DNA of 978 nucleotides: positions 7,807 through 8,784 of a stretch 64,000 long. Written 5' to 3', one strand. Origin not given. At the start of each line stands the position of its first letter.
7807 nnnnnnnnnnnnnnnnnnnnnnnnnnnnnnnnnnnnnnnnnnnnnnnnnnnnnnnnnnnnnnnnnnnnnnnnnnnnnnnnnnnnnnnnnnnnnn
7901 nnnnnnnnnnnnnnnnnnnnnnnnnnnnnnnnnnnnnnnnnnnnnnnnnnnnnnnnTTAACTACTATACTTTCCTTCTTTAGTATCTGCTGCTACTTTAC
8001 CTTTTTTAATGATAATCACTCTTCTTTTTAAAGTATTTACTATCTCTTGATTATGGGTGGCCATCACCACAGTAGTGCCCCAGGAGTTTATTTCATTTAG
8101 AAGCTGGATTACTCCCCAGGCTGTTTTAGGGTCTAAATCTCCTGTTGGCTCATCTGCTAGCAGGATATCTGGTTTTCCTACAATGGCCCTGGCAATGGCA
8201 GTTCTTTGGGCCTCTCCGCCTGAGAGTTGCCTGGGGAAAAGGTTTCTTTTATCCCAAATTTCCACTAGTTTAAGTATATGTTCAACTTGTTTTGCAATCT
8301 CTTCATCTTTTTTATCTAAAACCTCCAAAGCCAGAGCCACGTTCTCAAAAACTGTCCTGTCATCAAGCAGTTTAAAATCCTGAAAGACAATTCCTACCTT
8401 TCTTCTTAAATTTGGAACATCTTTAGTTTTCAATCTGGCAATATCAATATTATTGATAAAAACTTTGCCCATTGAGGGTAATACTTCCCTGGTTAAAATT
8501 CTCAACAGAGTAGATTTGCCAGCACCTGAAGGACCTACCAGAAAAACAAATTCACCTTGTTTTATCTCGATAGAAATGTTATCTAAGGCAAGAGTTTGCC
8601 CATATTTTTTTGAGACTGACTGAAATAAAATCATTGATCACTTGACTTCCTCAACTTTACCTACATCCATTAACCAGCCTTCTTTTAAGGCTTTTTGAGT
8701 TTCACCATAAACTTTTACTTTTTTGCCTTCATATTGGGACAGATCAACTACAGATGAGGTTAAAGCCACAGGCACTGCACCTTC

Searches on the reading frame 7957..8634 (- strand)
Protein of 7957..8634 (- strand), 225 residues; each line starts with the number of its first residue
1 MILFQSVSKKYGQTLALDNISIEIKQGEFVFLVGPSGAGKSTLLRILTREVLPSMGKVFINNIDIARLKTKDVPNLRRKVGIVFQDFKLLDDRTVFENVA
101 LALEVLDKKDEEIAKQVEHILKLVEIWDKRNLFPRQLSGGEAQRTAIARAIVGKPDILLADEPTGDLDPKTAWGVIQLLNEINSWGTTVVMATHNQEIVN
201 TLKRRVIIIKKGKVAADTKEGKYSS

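Call 10: search_protein_families(library=pfam, proteins=[window:7957-8634:-], max_evalue=0.01)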
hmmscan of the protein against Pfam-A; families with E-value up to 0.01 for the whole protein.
window:7957-8634:- (225 aa): 19 families
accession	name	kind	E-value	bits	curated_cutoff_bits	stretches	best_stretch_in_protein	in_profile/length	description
PF00005.33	ABC_tran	-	5.3e-37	127.9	25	1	17-164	1-136/137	ABC transporter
PF13304.12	AAA_21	-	1.5e-09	38.8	27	2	120-200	221-304/304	AAA domain, putative AbiEii toxin, Type IV TA system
PF13191.12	AAA_16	-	1.9e-05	25.7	32.6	1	25-58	22-55/167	AAA ATPase domain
PF01637.24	ATPase_2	-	3.4e-05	24.2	33.2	1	24-121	17-120/225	ATPase domain predominantly from Archaea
PF03193.22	RsgA_GTPase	-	3.6e-05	24.1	30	1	16-51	96-130/174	RsgA GTPase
PF13401.12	AAA_22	-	0.00018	22.3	27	1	26-69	4-33/130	AAA domain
PF20720.3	nSTAND3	-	0.00021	21.5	27.2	1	13-68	3-59/155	Novel STAND NTPase 3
PF02463.25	SMC_N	-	0.00023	21.1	40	1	22-210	20-213/220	RecF/RecN/SMC N terminal domain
PF13555.12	AAA_29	-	0.00033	20.8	27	1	20-44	15-39/61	P-loop containing region of AAA domain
PF03215.21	Rad17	-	0.00046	20.6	23.8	1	16-65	34-82/186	Rad17 P-loop domain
PF25199.1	nSTAND_NTPase5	-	0.0006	20.1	34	1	25-88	39-106/145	Novel STAND NTPase 5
PF05673.19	DUF815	-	0.00079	19.1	23.8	1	27-142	53-164/249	Protein of unknown function (DUF815)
PF13238.12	AAA_18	-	0.00095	20.1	29.4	1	30-67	1-33/128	AAA domain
PF13481.12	AAA_25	-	0.002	18.2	27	1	24-121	30-135/195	AAA domain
PF01926.29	MMR_HSR1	-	0.0023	18.4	21.9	0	30-120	2-96/113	50S ribosome-binding GTPase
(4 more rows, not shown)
